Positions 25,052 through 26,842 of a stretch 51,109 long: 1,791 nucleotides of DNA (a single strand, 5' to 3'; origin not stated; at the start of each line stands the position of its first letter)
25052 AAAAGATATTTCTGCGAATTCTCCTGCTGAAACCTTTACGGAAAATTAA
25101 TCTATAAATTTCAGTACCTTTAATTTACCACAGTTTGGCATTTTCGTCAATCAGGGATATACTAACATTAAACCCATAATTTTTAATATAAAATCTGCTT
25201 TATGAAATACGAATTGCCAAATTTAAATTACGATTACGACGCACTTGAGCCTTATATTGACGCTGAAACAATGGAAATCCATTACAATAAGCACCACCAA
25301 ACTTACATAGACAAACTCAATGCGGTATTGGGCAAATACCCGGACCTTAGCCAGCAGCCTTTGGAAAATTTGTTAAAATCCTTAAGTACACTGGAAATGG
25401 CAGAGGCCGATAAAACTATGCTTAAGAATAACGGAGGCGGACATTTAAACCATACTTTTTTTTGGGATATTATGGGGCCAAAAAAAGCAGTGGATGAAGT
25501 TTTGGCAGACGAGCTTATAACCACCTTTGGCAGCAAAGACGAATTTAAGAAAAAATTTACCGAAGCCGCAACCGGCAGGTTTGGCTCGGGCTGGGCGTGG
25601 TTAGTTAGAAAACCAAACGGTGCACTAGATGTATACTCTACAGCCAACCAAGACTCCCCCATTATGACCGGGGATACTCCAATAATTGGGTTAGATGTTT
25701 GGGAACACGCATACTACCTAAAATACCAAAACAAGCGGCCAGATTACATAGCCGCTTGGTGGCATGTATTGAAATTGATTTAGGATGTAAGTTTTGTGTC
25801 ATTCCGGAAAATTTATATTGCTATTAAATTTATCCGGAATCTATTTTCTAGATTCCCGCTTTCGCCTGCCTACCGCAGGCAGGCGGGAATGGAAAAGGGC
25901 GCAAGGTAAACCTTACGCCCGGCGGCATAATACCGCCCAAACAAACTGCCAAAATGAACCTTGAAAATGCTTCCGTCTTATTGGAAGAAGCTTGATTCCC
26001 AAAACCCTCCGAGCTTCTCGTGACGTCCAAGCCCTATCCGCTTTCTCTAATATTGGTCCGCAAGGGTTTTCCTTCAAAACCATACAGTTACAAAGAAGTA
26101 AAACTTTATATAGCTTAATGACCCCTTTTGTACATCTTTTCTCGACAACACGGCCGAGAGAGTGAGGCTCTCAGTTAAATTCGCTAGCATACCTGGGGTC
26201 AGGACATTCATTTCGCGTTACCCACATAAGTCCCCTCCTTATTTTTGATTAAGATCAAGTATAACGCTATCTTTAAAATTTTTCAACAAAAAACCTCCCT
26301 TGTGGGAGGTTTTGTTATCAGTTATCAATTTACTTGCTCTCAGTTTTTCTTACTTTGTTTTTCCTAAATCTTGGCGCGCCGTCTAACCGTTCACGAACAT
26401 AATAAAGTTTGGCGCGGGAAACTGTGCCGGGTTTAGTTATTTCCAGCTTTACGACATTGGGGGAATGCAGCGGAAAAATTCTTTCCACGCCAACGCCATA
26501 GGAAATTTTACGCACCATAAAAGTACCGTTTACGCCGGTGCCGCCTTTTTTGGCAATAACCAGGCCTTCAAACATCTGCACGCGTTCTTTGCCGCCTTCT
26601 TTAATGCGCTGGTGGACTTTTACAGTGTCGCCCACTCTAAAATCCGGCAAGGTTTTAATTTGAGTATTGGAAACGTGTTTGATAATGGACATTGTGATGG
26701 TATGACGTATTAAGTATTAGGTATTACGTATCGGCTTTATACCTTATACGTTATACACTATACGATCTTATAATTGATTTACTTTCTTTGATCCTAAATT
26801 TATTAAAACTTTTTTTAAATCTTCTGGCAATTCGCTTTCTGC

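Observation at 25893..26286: Unidentified ~360-nt structured transcription unit downstream of rplS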

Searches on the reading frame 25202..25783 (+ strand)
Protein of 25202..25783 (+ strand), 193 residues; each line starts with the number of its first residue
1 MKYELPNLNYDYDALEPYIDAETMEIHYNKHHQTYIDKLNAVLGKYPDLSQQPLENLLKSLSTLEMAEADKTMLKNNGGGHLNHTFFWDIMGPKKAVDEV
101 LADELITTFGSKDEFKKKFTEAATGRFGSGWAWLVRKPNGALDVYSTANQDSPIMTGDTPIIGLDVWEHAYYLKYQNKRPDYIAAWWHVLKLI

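Call 87: find_encoding_contigs(protein=window:25202-25783:+, flank=2500, max_places=10)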
Protein window:25202-25783:+ (193 aa): 18 contigs read that carry it; 4 places shown.
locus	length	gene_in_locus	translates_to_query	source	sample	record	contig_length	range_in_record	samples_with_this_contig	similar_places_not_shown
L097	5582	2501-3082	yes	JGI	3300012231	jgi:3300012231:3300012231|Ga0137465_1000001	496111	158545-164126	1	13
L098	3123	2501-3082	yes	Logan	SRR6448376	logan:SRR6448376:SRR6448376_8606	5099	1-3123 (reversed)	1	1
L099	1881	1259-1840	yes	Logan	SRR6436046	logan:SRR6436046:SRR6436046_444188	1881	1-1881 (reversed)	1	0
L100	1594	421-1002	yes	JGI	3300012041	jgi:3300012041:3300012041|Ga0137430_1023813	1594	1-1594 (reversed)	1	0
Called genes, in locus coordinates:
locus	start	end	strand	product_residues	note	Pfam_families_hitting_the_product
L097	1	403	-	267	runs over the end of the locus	PF00149:Metallophos, PF13277:YmdB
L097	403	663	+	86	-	-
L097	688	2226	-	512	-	PF12072:RNase_Y_N, PF00013:KH_1, PF01966:HD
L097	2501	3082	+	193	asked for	PF00081:Sod_Fe_N, PF02777:Sod_Fe_C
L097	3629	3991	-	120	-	PF01245:Ribosomal_L19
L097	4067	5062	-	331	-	PF01479:S4, PF00849:PseudoU_synth_2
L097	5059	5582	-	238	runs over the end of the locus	PF01746:tRNA_m1G_MT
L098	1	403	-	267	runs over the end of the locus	PF00149:Metallophos, PF13277:YmdB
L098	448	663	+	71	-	-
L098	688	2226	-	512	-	PF12072:RNase_Y_N, PF00013:KH_1, PF01966:HD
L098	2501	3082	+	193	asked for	PF00081:Sod_Fe_N, PF02777:Sod_Fe_C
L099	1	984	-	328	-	?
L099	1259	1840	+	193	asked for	PF00081:Sod_Fe_N, PF02777:Sod_Fe_C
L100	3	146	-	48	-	?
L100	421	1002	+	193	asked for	PF00081:Sod_Fe_N, PF02777:Sod_Fe_C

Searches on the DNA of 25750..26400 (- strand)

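Call 4: search_rna_families(source=window, start=25750, end=26400, threshold=evalue, max_evalue=10, show_alignments=5)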
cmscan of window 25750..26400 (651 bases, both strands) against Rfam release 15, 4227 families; matches with E-value up to 10: 24.
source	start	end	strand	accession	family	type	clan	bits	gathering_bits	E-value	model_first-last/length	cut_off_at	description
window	26284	26348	-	RF01859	Phe_leader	Cis-reg; leader;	-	24.6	55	0.096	1-125/125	no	Phenylalanine leader peptide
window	26282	26345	-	RF02064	STnc370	Gene; sRNA;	-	24.3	54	0.89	1-71/71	no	Enterobacterial sRNA STnc370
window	26265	26351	+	RF01770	rimP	Cis-reg; leader;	-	23.7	47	0.18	1-102/102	no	Gammaprotebacteria rimP leader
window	26249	26323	+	RF02075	STnc230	Gene; sRNA;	-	22.9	50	0.69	1-83/83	no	Enterobacterial sRNA STnc230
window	26268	26319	+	RF01859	Phe_leader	Cis-reg; leader;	-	22.5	55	0.28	1-125/125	no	Phenylalanine leader peptide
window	26238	26316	+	RF02379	csRNA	Gene; sRNA;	-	21.1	57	3.2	1-93/93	no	Cia-dependent small RNA csRNA1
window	26257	26319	+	RF02064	STnc370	Gene; sRNA;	-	20.3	54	6.2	1-71/71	no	Enterobacterial sRNA STnc370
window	26278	26325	-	RF02362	Yfr10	Gene; sRNA;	-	19.9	43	2.6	1-78/78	no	Cyanobacterial functional RNA 10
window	26275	26318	+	RF00106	RNAI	Gene; antisense;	-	18.6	47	0.61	1-102/102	no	RNAI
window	26248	26342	-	RF02431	SpF22_sRNA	Gene; sRNA;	-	18.2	55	0.57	1-140/140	no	Streptococcus sRNA SpF22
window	26289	26313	-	RF00106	RNAI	Gene; antisense;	-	17.8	47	0.91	74-98/102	no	RNAI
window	25863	25885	-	RF01836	weev_FSE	Cis-reg; frameshift_element;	-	17.6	40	7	3-25/27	no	ribosomal frameshift site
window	26244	26334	+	RF02579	tsr26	Gene; sRNA;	-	17.6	141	7.2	1-122/122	no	S. aureus tsr26 small RNA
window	26281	26348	-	RF02063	STnc350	Gene; sRNA;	-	16.8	60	2.5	1-68/68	no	Salmonella enterica sRNA STnc350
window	25811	25899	+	RF02905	sRNA41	Gene; sRNA;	-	16.5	45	6.6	1-113/113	no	Archaeal Small RNA 41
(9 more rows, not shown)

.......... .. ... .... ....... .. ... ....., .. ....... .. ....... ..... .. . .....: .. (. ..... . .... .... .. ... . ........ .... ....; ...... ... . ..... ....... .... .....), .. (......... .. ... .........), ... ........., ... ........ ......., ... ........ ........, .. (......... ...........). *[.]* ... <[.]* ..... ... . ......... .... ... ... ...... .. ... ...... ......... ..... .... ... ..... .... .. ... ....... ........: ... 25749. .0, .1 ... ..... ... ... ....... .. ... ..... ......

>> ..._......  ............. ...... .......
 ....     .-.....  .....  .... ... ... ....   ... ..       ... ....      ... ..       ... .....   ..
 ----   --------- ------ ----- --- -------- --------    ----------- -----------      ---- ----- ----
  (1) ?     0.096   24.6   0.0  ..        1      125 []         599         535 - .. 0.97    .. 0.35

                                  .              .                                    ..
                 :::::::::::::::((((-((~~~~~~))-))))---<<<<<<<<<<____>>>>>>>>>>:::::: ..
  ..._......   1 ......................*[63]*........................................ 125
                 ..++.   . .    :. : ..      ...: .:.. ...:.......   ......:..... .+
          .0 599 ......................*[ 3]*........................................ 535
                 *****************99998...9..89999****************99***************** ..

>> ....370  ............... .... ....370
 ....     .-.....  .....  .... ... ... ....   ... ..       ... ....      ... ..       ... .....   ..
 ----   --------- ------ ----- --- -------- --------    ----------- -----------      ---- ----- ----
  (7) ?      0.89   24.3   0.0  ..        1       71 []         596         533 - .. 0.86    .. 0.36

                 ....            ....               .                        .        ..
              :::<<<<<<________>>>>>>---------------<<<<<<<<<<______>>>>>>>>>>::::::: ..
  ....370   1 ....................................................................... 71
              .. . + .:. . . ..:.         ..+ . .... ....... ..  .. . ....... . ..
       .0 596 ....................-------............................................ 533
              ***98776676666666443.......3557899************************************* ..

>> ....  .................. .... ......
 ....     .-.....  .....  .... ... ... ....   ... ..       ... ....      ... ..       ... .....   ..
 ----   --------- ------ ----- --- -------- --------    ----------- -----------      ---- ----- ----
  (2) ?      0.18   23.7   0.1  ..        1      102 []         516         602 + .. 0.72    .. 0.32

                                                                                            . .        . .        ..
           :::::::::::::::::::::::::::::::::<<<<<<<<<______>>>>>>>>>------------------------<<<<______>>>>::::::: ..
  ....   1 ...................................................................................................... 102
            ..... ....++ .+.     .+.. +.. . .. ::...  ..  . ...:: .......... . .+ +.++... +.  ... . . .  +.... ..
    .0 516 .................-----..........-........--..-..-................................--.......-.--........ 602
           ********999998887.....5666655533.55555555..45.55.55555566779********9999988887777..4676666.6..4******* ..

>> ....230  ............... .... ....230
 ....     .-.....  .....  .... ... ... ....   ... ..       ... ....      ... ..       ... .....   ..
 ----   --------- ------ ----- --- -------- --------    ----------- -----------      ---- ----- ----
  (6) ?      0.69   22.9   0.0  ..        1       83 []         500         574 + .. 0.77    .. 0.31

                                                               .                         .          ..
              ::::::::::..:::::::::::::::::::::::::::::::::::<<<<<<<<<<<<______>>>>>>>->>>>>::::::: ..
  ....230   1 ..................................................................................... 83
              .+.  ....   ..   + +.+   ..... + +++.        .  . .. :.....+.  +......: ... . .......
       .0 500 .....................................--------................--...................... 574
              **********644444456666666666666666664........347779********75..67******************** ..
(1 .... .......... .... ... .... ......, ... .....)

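Call 35: search_dna_similar(query=window:25890-26290:-, collection=phages, mode=distant, max_evalue=1)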
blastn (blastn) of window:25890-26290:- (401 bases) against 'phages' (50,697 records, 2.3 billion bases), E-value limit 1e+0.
No match.

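Call 36: search_dna_similar(query=window:25890-26290:-, collection=plasmids, mode=distant, max_evalue=1)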
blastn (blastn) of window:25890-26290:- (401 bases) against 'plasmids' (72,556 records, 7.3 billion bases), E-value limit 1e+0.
No match.

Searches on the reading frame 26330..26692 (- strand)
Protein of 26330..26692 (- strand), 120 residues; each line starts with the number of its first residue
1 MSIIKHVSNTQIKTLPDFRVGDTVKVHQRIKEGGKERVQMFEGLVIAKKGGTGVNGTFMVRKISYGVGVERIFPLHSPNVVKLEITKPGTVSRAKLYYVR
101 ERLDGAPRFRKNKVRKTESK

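Call 12: find_related_loci(query=window:26330-26692:-, collection=genome_contigs, flank=3000)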
Query window:26330-26692:- (120 aa) in genome_contigs; peptide patterns used: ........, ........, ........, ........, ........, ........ (x = any residue, [..] = any of these).
600 stretches matched a pattern (row limit reached: there are more); 586 encode a relative of the query (tblastn E <= 1e-3); the best 80 are kept; 80 distinct loci.
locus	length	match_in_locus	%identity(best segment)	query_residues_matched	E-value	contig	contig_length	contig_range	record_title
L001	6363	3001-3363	72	1-120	1e-53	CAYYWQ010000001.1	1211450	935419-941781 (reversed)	MAG TPA_asm: uncultured Candidatus Saccharibacteria bacterium isolate SRP292972_co1_95 genome assembly, contig: NODE_2_l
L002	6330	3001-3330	72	1-110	1e-51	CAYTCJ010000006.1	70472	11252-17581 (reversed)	MAG TPA_asm: uncultured Candidatus Saccharibacteria bacterium isolate SRP257259_co1_173 genome assembly, contig: NODE_34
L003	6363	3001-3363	73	1-120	4e-56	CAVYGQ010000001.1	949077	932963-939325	MAG: Candidatus Doudnabacteria bacterium isolate MFD03726.bin.1.74 genome assembly, contig: contig_17402, whole genome s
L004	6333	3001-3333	69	1-111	1e-48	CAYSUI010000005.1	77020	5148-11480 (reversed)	MAG TPA_asm: uncultured Candidatus Saccharibacteria bacterium isolate SRP298887_co1_137 genome assembly, contig: NODE_15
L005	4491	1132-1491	55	1-120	3e-39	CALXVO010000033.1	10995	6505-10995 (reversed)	MAG: uncultured Clostridia bacterium isolate BRZ_DL__bin12 genome assembly, contig: BRZ_DL__NODE_8301_length_10995_cov_4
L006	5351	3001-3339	59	1-113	6e-38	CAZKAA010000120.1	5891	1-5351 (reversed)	MAG TPA_asm: uncultured Candidatus Cloacimonadota bacterium isolate binchicken_co43_78 genome assembly, contig: NODE_234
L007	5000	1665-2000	55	1-112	4e-38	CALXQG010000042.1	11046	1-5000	MAG: uncultured Clostridia bacterium isolate BRZ_PE__bin106 genome assembly, contig: BRZ_PE__NODE_7650_length_11046_cov_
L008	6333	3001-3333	59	1-111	1e-37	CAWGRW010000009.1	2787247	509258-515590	MAG: uncultured bacterium isolate MFD06435.bin.1.47 genome assembly, contig: contig_17617, whole genome shotgun sequence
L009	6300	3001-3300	62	1-100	1e-37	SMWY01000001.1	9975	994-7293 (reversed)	MAG: Candidatus Dadabacteria bacterium isolate CR02bin9 k141_7814, whole genome shotgun sequence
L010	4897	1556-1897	53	1-113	3e-37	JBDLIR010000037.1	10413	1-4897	MAG: Actinomycetota bacterium isolate MAG044 MAG044_37, whole genome shotgun sequence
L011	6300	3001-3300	62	1-100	6e-37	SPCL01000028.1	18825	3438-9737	MAG: Thermodesulfobacteriales bacterium isolate das_tool.metabat2.12 k141_419212, whole genome shotgun sequence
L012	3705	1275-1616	54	1-113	1e-36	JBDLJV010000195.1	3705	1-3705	MAG: Actinomycetota bacterium isolate MAG111 MAG111_195, whole genome shotgun sequence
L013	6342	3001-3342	52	1-114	1e-36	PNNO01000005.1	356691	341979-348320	MAG: bacterium isolate SW.3.65 SW_1000002_356691, whole genome shotgun sequence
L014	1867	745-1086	54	1-113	5e-37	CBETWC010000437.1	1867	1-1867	MAG TPA_asm: uncultured bacterium isolate SRR13515399_metabat2_5 genome assembly, contig: ERZ25074858.6032, whole genome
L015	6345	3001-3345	56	1-115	1e-36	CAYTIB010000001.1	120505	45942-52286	MAG TPA_asm: uncultured bacterium isolate SRP092796_co2_525 genome assembly, contig: k141_999909, whole genome shotgun s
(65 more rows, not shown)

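Call 20: find_encoding_contigs(protein=window:26330-26692:-, flank=3000, max_places=10)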
Protein window:26330-26692:- (120 aa): 18 contigs read that carry it; 4 places shown.
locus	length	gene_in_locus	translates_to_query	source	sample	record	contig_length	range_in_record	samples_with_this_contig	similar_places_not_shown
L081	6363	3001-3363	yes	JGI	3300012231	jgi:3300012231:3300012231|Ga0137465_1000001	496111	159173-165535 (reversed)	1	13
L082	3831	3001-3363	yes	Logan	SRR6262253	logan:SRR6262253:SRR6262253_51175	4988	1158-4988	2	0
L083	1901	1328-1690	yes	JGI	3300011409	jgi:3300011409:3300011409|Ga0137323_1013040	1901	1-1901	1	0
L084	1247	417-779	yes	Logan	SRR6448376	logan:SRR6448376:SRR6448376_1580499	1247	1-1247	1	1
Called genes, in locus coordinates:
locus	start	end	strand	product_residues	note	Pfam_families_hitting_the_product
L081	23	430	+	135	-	PF00886:Ribosomal_S16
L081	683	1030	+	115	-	PF13083:KH_KhpA-B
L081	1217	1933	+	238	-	PF01746:tRNA_m1G_MT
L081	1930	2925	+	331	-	PF01479:S4, PF00849:PseudoU_synth_2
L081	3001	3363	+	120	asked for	PF01245:Ribosomal_L19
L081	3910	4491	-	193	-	PF00081:Sod_Fe_N, PF02777:Sod_Fe_C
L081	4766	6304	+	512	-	PF12072:RNase_Y_N, PF00013:KH_1, PF01966:HD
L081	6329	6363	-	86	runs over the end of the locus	-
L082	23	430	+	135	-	PF00886:Ribosomal_S16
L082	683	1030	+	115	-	PF13083:KH_KhpA-B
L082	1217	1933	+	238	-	PF01746:tRNA_m1G_MT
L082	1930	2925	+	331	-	PF01479:S4, PF00849:PseudoU_synth_2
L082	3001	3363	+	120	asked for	PF01245:Ribosomal_L19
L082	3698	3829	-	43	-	?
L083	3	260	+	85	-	?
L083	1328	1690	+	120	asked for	PF01245:Ribosomal_L19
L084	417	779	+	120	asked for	PF01245:Ribosomal_L19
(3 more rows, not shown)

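Call 25: find_homologous_proteins(query=window:26330-26692:-, max_evalue=1e-30)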
Query window:26330-26692:- (120 aa): 1190 proteins with E <= 1e-30 among 8000 candidates; the best 120 are listed.
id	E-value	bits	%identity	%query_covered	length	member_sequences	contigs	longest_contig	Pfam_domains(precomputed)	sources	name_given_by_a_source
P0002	4.4e-71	254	99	100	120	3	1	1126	PF01245.27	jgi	-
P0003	1.4e-60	220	85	98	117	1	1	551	PF01245.27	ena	-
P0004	6.5e-60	218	83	100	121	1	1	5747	PF01245.27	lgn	-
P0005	1.8e-59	217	81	100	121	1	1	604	PF01245.27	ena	-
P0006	5.6e-59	215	84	97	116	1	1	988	PF01245.27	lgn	-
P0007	1.1e-58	214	83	98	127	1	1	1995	PF01245.27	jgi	jgi:large subunit ribosomal protein L19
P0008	1.2e-58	214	84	98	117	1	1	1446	PF01245.27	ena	-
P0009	1.7e-58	213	84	97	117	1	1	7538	PF01245.27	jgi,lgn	-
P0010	4.2e-58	212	82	97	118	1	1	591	PF01245.27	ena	-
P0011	6.0e-58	212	84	97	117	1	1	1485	PF01245.27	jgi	-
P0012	1.0e-57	211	84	97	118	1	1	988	PF01245.27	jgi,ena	-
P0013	1.1e-57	211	80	98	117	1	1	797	PF01245.27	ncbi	-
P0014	1.3e-57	211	82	97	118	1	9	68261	PF01245.27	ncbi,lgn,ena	-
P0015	1.4e-57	210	81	97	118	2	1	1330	PF01245.27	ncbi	-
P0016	1.6e-57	210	81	98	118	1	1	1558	PF01245.27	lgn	-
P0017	1.9e-57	210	83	97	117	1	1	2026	PF01245.27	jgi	jgi:large subunit ribosomal protein L19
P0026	2.0e-56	207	83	97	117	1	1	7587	PF01245.27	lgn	-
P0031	1.4e-55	204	82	97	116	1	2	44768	PF01245.27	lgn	-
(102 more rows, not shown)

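Call 26: find_encoding_contigs(protein=P0002, flank=2500, max_places=3)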
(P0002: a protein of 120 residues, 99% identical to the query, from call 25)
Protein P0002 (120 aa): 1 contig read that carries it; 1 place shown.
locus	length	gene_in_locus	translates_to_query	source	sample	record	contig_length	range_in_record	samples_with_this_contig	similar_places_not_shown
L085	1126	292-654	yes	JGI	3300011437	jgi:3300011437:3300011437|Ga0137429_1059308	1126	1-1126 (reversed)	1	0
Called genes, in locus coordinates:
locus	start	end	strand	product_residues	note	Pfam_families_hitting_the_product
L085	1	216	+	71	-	?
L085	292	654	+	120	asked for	PF01245:Ribosomal_L19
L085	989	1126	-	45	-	?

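Call 27: find_encoding_contigs(protein=P0004, flank=2500, max_places=2)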
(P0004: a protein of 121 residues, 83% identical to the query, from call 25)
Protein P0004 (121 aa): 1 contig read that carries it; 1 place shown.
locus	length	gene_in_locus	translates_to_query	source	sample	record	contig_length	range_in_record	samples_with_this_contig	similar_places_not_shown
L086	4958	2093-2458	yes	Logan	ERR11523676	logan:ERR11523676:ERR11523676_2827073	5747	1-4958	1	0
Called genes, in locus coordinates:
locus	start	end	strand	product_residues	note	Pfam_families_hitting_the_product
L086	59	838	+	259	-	PF01746:tRNA_m1G_MT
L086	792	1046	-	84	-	-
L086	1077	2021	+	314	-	PF01479:S4, PF00849:PseudoU_synth_2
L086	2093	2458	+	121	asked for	PF01245:Ribosomal_L19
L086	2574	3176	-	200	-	PF00081:Sod_Fe_N, PF02777:Sod_Fe_C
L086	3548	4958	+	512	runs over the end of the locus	PF12072:RNase_Y_N, PF08668:HDOD (faint), PF00013:KH_1, PF01966:HD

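Call 28: find_encoding_contigs(protein=P0009, flank=2500, max_places=2)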
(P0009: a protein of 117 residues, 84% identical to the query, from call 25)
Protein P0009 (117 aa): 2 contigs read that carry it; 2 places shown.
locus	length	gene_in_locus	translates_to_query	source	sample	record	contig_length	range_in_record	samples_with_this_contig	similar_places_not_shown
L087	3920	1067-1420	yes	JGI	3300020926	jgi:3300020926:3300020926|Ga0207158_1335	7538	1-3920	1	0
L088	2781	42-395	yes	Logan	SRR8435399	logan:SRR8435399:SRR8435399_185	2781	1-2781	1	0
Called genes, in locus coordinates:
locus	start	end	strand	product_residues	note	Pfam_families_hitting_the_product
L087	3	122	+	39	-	?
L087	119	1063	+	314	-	PF01479:S4, PF00849:PseudoU_synth_2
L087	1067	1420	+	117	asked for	PF01245:Ribosomal_L19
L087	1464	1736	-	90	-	-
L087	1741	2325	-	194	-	PF00081:Sod_Fe_N, PF02777:Sod_Fe_C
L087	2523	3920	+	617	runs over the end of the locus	-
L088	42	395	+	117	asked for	PF01245:Ribosomal_L19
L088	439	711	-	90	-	-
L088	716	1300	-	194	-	PF00081:Sod_Fe_N, PF02777:Sod_Fe_C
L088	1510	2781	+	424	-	?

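Call 29: find_encoding_contigs(protein=P0014, flank=2500, max_places=2)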
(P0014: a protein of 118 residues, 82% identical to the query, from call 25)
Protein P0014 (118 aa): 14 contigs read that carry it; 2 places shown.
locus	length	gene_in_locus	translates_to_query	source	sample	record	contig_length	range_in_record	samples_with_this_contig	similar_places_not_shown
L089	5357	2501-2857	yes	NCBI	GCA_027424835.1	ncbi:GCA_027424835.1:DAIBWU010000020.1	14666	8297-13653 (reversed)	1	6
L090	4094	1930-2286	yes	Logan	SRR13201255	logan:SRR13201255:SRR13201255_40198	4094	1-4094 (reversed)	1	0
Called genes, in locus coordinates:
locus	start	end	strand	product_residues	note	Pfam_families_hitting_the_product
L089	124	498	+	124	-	PF13083:KH_KhpA-B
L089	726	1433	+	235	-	PF01746:tRNA_m1G_MT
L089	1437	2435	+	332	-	PF01479:S4, PF00849:PseudoU_synth_2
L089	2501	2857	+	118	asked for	PF01245:Ribosomal_L19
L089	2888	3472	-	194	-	PF00081:Sod_Fe_N, PF02777:Sod_Fe_C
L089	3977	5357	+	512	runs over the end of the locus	PF12072:RNase_Y_N, PF22891:KH_PNO1_2nd (faint), PF00013:KH_1, PF01966:HD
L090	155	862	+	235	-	PF01746:tRNA_m1G_MT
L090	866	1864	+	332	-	PF01479:S4, PF00849:PseudoU_synth_2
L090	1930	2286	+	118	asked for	PF01245:Ribosomal_L19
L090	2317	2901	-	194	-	PF00081:Sod_Fe_N, PF02777:Sod_Fe_C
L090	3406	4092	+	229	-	?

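Call 30: find_encoding_contigs(protein=P0026, flank=2500, max_places=2)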
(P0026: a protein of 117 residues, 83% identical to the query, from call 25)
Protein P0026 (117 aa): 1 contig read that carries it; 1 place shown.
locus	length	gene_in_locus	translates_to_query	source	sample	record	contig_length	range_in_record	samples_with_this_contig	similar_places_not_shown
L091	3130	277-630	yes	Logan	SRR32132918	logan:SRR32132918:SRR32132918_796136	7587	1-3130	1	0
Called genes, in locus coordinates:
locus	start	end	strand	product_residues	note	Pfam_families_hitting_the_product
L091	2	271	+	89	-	?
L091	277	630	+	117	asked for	PF01245:Ribosomal_L19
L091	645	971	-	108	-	PF01978:TrmB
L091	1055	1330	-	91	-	-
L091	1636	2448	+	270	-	PF14528:LAGLIDADG_3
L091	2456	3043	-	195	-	PF00081:Sod_Fe_N, PF02777:Sod_Fe_C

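Call 31: find_encoding_contigs(protein=P0031, flank=2500, max_places=2)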
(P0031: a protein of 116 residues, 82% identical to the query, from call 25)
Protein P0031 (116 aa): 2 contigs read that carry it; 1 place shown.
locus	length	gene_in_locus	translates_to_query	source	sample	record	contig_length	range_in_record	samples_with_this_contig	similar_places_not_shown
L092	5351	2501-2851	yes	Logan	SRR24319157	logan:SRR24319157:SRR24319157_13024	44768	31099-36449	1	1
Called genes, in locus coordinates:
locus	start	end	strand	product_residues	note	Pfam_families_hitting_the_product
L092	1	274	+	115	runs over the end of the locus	PF13083:KH_KhpA-B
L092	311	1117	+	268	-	PF01746:tRNA_m1G_MT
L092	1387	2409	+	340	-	PF01479:S4, PF00849:PseudoU_synth_2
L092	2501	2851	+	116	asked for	PF01245:Ribosomal_L19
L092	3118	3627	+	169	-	-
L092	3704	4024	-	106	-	-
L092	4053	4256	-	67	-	-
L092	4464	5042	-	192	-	PF00081:Sod_Fe_N, PF02777:Sod_Fe_C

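Call 70: find_encoding_contigs(protein=P0008, flank=2000, max_places=2)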
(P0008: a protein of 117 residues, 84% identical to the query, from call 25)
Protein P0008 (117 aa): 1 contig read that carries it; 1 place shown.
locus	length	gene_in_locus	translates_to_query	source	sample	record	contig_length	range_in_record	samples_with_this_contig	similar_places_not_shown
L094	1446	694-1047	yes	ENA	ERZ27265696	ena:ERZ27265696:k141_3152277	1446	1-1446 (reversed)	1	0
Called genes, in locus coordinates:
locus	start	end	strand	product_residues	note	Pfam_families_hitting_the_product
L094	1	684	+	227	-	?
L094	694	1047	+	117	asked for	PF01245:Ribosomal_L19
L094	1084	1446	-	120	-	?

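Call 71: find_encoding_contigs(protein=P0011, flank=2000, max_places=2)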
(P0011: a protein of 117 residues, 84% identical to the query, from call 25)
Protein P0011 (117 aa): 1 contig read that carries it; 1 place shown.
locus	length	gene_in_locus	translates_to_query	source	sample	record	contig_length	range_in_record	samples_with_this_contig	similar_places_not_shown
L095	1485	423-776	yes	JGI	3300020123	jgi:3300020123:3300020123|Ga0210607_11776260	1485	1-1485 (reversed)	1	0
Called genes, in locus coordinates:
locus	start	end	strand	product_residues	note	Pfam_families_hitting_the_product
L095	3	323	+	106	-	?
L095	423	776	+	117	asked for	PF01245:Ribosomal_L19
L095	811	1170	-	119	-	-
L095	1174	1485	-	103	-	?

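Call 72: find_encoding_contigs(protein=P0017, flank=2000, max_places=2)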
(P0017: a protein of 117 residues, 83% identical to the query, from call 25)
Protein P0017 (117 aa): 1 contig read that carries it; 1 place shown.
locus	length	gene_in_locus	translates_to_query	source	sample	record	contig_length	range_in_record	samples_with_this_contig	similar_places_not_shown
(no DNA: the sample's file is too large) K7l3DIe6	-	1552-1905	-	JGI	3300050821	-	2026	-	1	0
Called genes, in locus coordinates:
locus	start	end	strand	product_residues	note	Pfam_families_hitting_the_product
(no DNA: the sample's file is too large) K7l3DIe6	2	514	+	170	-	?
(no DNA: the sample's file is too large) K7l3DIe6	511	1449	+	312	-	PF01479:S4, PF00849:PseudoU_synth_2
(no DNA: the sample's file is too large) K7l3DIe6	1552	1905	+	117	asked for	PF01245:Ribosomal_L19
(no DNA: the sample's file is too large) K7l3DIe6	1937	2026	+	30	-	?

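Call 73: find_encoding_contigs(protein=P0007, flank=2000, max_places=2)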
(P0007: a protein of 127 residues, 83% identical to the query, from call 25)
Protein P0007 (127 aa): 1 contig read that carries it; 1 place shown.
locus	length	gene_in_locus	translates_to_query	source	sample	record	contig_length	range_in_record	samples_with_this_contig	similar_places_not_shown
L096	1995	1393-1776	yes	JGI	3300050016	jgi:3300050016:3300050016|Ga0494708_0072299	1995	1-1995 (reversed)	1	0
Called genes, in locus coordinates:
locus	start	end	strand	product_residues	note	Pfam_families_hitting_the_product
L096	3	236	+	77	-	?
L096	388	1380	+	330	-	PF01479:S4, PF00849:PseudoU_synth_2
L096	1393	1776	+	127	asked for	PF01245:Ribosomal_L19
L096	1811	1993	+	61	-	?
